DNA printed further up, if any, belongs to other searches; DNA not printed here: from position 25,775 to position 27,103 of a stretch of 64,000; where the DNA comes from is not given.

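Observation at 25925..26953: Extra PilT/BfpF-like ATPase inside the thin-pilus cluster suggests a retractile conjugative pilus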

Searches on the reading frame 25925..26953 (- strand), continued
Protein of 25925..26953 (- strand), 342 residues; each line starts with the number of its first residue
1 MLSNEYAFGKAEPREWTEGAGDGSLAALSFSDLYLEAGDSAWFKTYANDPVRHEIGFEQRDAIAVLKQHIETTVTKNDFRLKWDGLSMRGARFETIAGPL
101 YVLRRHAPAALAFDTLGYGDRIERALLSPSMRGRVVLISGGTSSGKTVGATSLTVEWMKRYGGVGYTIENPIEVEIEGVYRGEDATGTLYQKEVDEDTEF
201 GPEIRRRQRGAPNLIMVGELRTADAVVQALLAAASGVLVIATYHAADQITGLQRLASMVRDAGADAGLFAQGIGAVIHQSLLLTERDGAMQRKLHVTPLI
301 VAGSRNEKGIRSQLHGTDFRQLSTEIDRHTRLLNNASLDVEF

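Call 77: search_protein_families(library=ncbifam, proteins=[L002:9971-10927:+, L003:11983-12939:+, L026:564-1502:+, L027:8956-9933:+, L028:8827-9807:+, L029:9046-9987:+, L029:10451-11506:+, P0021, P0025], max_evalue=0.00001)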
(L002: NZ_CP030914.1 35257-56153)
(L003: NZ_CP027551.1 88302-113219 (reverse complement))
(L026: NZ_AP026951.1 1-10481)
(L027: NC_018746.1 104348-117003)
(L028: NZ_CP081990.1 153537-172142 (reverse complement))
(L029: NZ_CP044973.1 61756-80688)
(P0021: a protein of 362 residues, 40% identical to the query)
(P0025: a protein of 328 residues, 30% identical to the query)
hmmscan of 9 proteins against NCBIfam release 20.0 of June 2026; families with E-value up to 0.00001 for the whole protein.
L002:9971-10927:+ (318 aa): 12 families
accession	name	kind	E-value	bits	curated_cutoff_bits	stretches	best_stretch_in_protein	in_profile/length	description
TIGR01420.1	pilT_fam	subfamily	1.5e-33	116.5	319.1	1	11-307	14-308/343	PilT/PilU family type 4a pilus ATPase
NF041000.1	ATPase_ComGA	equivalog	2.9e-28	98.6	300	1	70-265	80-265/267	competence type IV pilus ATPase ComGA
TIGR02533.1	type_II_gspE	equivalog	5.2e-22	78.2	630.25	1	70-265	193-379/486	type II secretion system ATPase GspE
TIGR02538.1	type_IV_pilB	equivalog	1.5e-20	73.4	675.65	1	89-264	286-451/564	type IV-A pilus assembly ATPase PilB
NF053534.1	T4PilAsmATPsTfpB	equivalog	2.4e-18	65.8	850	1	71-242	287-454/584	type IV pilus assembly ATPase TfpB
NF007755.0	PRK10436.1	equivalog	1.1e-17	63.8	617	1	59-265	156-355/465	type II secretion system protein GspE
TIGR02525.1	plasmid_TraJ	equivalog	1.5e-17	63.7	368.3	1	96-272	129-305/372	plasmid transfer ATPase TraJ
TIGR02524.1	dot_icm_DotB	equivalog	8.5e-09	35.1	463.3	1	90-274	108-294/358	Dot/Icm type IV secretion system ATPase DotB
TIGR02782.1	TrbB_P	equivalog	5.8e-08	32.4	304.55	1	121-272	139-286/303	P-type conjugative transfer ATPase TrbB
NF010425.0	PRK13851.1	equivalog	2.5e-06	26.6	461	1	120-245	164-288/344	type IV secretion system protein VirB11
TIGR02788.1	VirB11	equivalog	2.8e-06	26.6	249.95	1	121-258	147-282/308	P-type DNA transfer ATPase VirB11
NF058587.1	archaellum_moto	equivalog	8.1e-06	24.9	550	1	121-238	278-394/527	archaellum flagellar ATPase motor FlaI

L003:11983-12939:+ (318 aa): 14 families
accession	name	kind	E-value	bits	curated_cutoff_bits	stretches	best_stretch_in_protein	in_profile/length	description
TIGR01420.1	pilT_fam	subfamily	1.7e-37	129.4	319.1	1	69-306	80-308/343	PilT/PilU family type 4a pilus ATPase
NF041000.1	ATPase_ComGA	equivalog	1.5e-31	109.4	300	1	104-243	118-250/267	competence type IV pilus ATPase ComGA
NF007755.0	PRK10436.1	equivalog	8.3e-27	94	617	1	69-240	171-337/465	type II secretion system protein GspE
TIGR02533.1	type_II_gspE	equivalog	3.5e-25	88.6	630.25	1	70-238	196-359/486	type II secretion system ATPase GspE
TIGR02538.1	type_IV_pilB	equivalog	1.4e-23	83.3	675.65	1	67-238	266-432/564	type IV-A pilus assembly ATPase PilB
NF053534.1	T4PilAsmATPsTfpB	equivalog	2.6e-23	82.3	850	1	91-263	312-470/584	type IV pilus assembly ATPase TfpB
TIGR02525.1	plasmid_TraJ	equivalog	7.2e-20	71.3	368.3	1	84-273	122-306/372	plasmid transfer ATPase TraJ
TIGR02524.1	dot_icm_DotB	equivalog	2.9e-13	49.8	463.3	1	83-267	106-287/358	Dot/Icm type IV secretion system ATPase DotB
NF058587.1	archaellum_moto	equivalog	5.9e-13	48.4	550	1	116-232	277-390/527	archaellum flagellar ATPase motor FlaI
TIGR02788.1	VirB11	equivalog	1.8e-11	43.6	249.95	1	112-254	142-282/308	P-type DNA transfer ATPase VirB11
TIGR02782.1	TrbB_P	equivalog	4.6e-10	39.3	304.55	1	115-262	137-278/303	P-type conjugative transfer ATPase TrbB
NF053672.1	bindosome_BasE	exception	8.7e-09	34.6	1000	1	116-234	272-387/512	bindosome assembly system ATPase subunit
TIGR03819.1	heli_sec_ATPase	hypoth_equivalog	1.2e-07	31.3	373.15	1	105-275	169-336/340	TadA family conjugal transfer-associated ATPase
NF010407.0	PRK13833.1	subfamily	2.8e-07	30.3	499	1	113-262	143-285/323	conjugal transfer protein TrbB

L026:564-1502:+ (312 aa): 11 families
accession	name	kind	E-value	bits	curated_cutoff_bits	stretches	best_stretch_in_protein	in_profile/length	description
TIGR01420.1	pilT_fam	subfamily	2.2e-29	102.8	319.1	1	53-298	62-310/343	PilT/PilU family type 4a pilus ATPase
NF041000.1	ATPase_ComGA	equivalog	4.1e-26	91.6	300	1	70-259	82-264/267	competence type IV pilus ATPase ComGA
TIGR02525.1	plasmid_TraJ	equivalog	5.9e-18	65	368.3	1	83-269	119-307/372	plasmid transfer ATPase TraJ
TIGR02533.1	type_II_gspE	equivalog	3.3e-14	52.4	630.25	1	108-233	238-357/486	type II secretion system ATPase GspE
NF007755.0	PRK10436.1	equivalog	7e-14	51.3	617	1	114-232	218-332/465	type II secretion system protein GspE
TIGR02524.1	dot_icm_DotB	equivalog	3.7e-13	49.4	463.3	1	60-260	81-285/358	Dot/Icm type IV secretion system ATPase DotB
NF053534.1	T4PilAsmATPsTfpB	equivalog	5.7e-13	48.1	850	1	114-232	335-449/584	type IV pilus assembly ATPase TfpB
TIGR02538.1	type_IV_pilB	equivalog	2.3e-12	46.3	675.65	1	106-234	309-431/564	type IV-A pilus assembly ATPase PilB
TIGR02782.1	TrbB_P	equivalog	7e-08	32.1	304.55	1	118-256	139-277/303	P-type conjugative transfer ATPase TrbB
NF010407.0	PRK13833.1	subfamily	2.7e-06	27.1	499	1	118-249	147-276/323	conjugal transfer protein TrbB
TIGR02788.1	VirB11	equivalog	7.6e-06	25.2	249.95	0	119-241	148-271/308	P-type DNA transfer ATPase VirB11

L027:8956-9933:+ (325 aa): 8 families
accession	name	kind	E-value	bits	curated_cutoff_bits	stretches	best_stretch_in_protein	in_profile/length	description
TIGR01420.1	pilT_fam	subfamily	2.1e-31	109.4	319.1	1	25-310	25-310/343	PilT/PilU family type 4a pilus ATPase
NF041000.1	ATPase_ComGA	equivalog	2.5e-25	89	300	1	62-264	69-263/267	competence type IV pilus ATPase ComGA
TIGR02533.1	type_II_gspE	equivalog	9.8e-15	54.2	630.25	1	90-267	211-380/486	type II secretion system ATPase GspE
NF053534.1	T4PilAsmATPsTfpB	equivalog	1.1e-14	53.8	850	1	81-240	295-450/584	type IV pilus assembly ATPase TfpB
NF007755.0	PRK10436.1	equivalog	2.8e-14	52.6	617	1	101-267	198-356/465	type II secretion system protein GspE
TIGR02525.1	plasmid_TraJ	equivalog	7.9e-13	48.1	368.3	1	96-244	127-274/372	plasmid transfer ATPase TraJ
TIGR02538.1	type_IV_pilB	equivalog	1.3e-11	43.9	675.65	1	104-240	298-430/564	type IV-A pilus assembly ATPase PilB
TIGR02782.1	TrbB_P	equivalog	7.4e-07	28.7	304.55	1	121-261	137-276/303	P-type conjugative transfer ATPase TrbB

L028:8827-9807:+ (326 aa): 9 families
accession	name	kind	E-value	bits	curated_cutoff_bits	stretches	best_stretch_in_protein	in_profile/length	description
TIGR01420.1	pilT_fam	subfamily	7.5e-27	94.4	319.1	1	50-264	60-272/343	PilT/PilU family type 4a pilus ATPase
NF041000.1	ATPase_ComGA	equivalog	4.6e-25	88.1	300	1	99-261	111-266/267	competence type IV pilus ATPase ComGA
TIGR02533.1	type_II_gspE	equivalog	1.1e-19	70.5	630.25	1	111-261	240-380/486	type II secretion system ATPase GspE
TIGR02538.1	type_IV_pilB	equivalog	3.6e-18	65.5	675.65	1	105-260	305-452/564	type IV-A pilus assembly ATPase PilB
NF007755.0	PRK10436.1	equivalog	4e-18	65.3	617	1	82-261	185-356/465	type II secretion system protein GspE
TIGR02525.1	plasmid_TraJ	equivalog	4e-16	59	368.3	1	90-262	126-300/372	plasmid transfer ATPase TraJ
NF053534.1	T4PilAsmATPsTfpB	equivalog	5.5e-16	58.1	850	1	108-236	330-452/584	type IV pilus assembly ATPase TfpB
TIGR02524.1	dot_icm_DotB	equivalog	5.6e-09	35.7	463.3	1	95-262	117-287/358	Dot/Icm type IV secretion system ATPase DotB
NF058587.1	archaellum_moto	equivalog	7.8e-07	28.2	550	1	117-234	278-394/527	archaellum flagellar ATPase motor FlaI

L029:9046-9987:+ (313 aa): 9 families
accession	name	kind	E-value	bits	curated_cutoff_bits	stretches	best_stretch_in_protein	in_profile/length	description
TIGR01420.1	pilT_fam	subfamily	6.9e-29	101.1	319.1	1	66-298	79-307/343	PilT/PilU family type 4a pilus ATPase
NF041000.1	ATPase_ComGA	equivalog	6.3e-22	77.8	300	1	65-234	80-248/267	competence type IV pilus ATPase ComGA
TIGR02533.1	type_II_gspE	equivalog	5.3e-18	64.9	630.25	1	91-258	221-378/486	type II secretion system ATPase GspE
NF053534.1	T4PilAsmATPsTfpB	equivalog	8.4e-18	64.1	850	1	111-258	336-471/584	type IV pilus assembly ATPase TfpB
TIGR02538.1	type_IV_pilB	equivalog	1.1e-16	60.5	675.65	1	100-235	307-436/564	type IV-A pilus assembly ATPase PilB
NF007755.0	PRK10436.1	equivalog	1.2e-15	57.1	617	1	102-233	212-337/465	type II secretion system protein GspE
TIGR02525.1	plasmid_TraJ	equivalog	3.7e-13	49.2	368.3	1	80-232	120-273/372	plasmid transfer ATPase TraJ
TIGR02524.1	dot_icm_DotB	equivalog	4.2e-07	29.5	463.3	1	110-229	133-257/358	Dot/Icm type IV secretion system ATPase DotB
TIGR02782.1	TrbB_P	equivalog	1.6e-06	27.7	304.55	1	114-235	139-259/303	P-type conjugative transfer ATPase TrbB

L029:10451-11506:+ (351 aa): 17 families
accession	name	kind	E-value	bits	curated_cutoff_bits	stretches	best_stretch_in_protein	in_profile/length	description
TIGR01420.1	pilT_fam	subfamily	3.3e-79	266.6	319.1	1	14-338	11-337/343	PilT/PilU family type 4a pilus ATPase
TIGR02525.1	plasmid_TraJ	equivalog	1.2e-40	139.6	368.3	1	79-281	100-308/372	plasmid transfer ATPase TraJ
NF041000.1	ATPase_ComGA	equivalog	1.2e-38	132.7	300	1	79-272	80-266/267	competence type IV pilus ATPase ComGA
TIGR02533.1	type_II_gspE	equivalog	5.5e-34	117.7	630.25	1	106-245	220-359/486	type II secretion system ATPase GspE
TIGR02524.1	dot_icm_DotB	equivalog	2.5e-32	112.5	463.3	1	72-282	79-296/358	Dot/Icm type IV secretion system ATPase DotB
TIGR02538.1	type_IV_pilB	equivalog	3.6e-31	108.4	675.65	1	117-243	308-430/564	type IV-A pilus assembly ATPase PilB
NF007755.0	PRK10436.1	equivalog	1e-30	106.8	617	1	79-271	169-355/465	type II secretion system protein GspE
NF053534.1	T4PilAsmATPsTfpB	equivalog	3e-29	101.9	850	1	120-242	331-449/584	type IV pilus assembly ATPase TfpB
TIGR02788.1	VirB11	equivalog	2.6e-17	62.8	249.95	1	128-255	147-275/308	P-type DNA transfer ATPase VirB11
NF058587.1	archaellum_moto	equivalog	4.5e-17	62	550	1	115-241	266-392/527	archaellum flagellar ATPase motor FlaI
TIGR02782.1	TrbB_P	equivalog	4.2e-16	59.1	304.55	1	128-242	139-252/303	P-type conjugative transfer ATPase TrbB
TIGR03819.1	heli_sec_ATPase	hypoth_equivalog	6e-15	55.3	373.15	1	6-234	54-289/340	TadA family conjugal transfer-associated ATPase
NF053672.1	bindosome_BasE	exception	6.4e-15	54.9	1000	1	127-243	272-389/512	bindosome assembly system ATPase subunit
NF010425.0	PRK13851.1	equivalog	4.2e-13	48.9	461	1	128-280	165-320/344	type IV secretion system protein VirB11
NF010407.0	PRK13833.1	subfamily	4.4e-11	42.8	499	1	128-241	147-258/323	conjugal transfer protein TrbB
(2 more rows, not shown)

P0021 (362 aa): 12 families
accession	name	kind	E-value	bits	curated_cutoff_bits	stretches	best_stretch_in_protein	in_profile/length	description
TIGR01420.1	pilT_fam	subfamily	2e-30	106.2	319.1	1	107-348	81-307/343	PilT/PilU family type 4a pilus ATPase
TIGR02533.1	type_II_gspE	equivalog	1.4e-25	89.9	630.25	1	105-302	194-379/486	type II secretion system ATPase GspE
NF041000.1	ATPase_ComGA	equivalog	1.7e-25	89.6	300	1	123-302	99-265/267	competence type IV pilus ATPase ComGA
TIGR02538.1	type_IV_pilB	equivalog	5.4e-25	88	675.65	1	106-278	268-432/564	type IV-A pilus assembly ATPase PilB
NF007755.0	PRK10436.1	equivalog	4.1e-21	75.2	617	1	106-302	171-355/465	type II secretion system protein GspE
NF053534.1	T4PilAsmATPsTfpB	equivalog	5.5e-21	74.6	850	1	106-302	288-472/584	type IV pilus assembly ATPase TfpB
TIGR02525.1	plasmid_TraJ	equivalog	3.9e-16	59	368.3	1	134-286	135-281/372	plasmid transfer ATPase TraJ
TIGR02524.1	dot_icm_DotB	equivalog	1.5e-11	44.1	463.3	1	121-275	107-256/358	Dot/Icm type IV secretion system ATPase DotB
NF058587.1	archaellum_moto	equivalog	2e-09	36.7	550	1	114-277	234-395/527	archaellum flagellar ATPase motor FlaI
NF053672.1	bindosome_BasE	exception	4.6e-07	28.9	1000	1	116-315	230-425/512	bindosome assembly system ATPase subunit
TIGR02788.1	VirB11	equivalog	9.7e-07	28.1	249.95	1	155-301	147-288/308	P-type DNA transfer ATPase VirB11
TIGR02782.1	TrbB_P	equivalog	2.7e-06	26.9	304.55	1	155-305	139-280/303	P-type conjugative transfer ATPase TrbB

P0025 (328 aa): 11 families
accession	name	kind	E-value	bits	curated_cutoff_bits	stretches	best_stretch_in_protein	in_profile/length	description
TIGR01420.1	pilT_fam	subfamily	7e-31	107.7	319.1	1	48-320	35-308/343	PilT/PilU family type 4a pilus ATPase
NF041000.1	ATPase_ComGA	equivalog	1.8e-28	99.3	300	1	82-259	72-249/267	competence type IV pilus ATPase ComGA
NF007755.0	PRK10436.1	equivalog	7.9e-25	87.4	617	1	84-268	163-348/465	type II secretion system protein GspE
TIGR02533.1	type_II_gspE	equivalog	4e-24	85.1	630.25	1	90-282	193-379/486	type II secretion system ATPase GspE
TIGR02538.1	type_IV_pilB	equivalog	1.5e-21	76.7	675.65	1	90-268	266-445/564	type IV-A pilus assembly ATPase PilB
NF053534.1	T4PilAsmATPsTfpB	equivalog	1.6e-19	69.7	850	1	90-282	286-472/584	type IV pilus assembly ATPase TfpB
TIGR02525.1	plasmid_TraJ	equivalog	7.3e-18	64.7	368.3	1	106-270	121-287/372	plasmid transfer ATPase TraJ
TIGR02782.1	TrbB_P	equivalog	2e-13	50.3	304.55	1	84-298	79-296/303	P-type conjugative transfer ATPase TrbB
TIGR02524.1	dot_icm_DotB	equivalog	2.8e-12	46.5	463.3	1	105-254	105-258/358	Dot/Icm type IV secretion system ATPase DotB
NF010407.0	PRK13833.1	subfamily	6.5e-09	35.7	499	1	138-261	146-268/323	conjugal transfer protein TrbB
NF010469.0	PRK13894.1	subfamily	4.6e-08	32.8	508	1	85-299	93-311/320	conjugal transfer ATPase TrbB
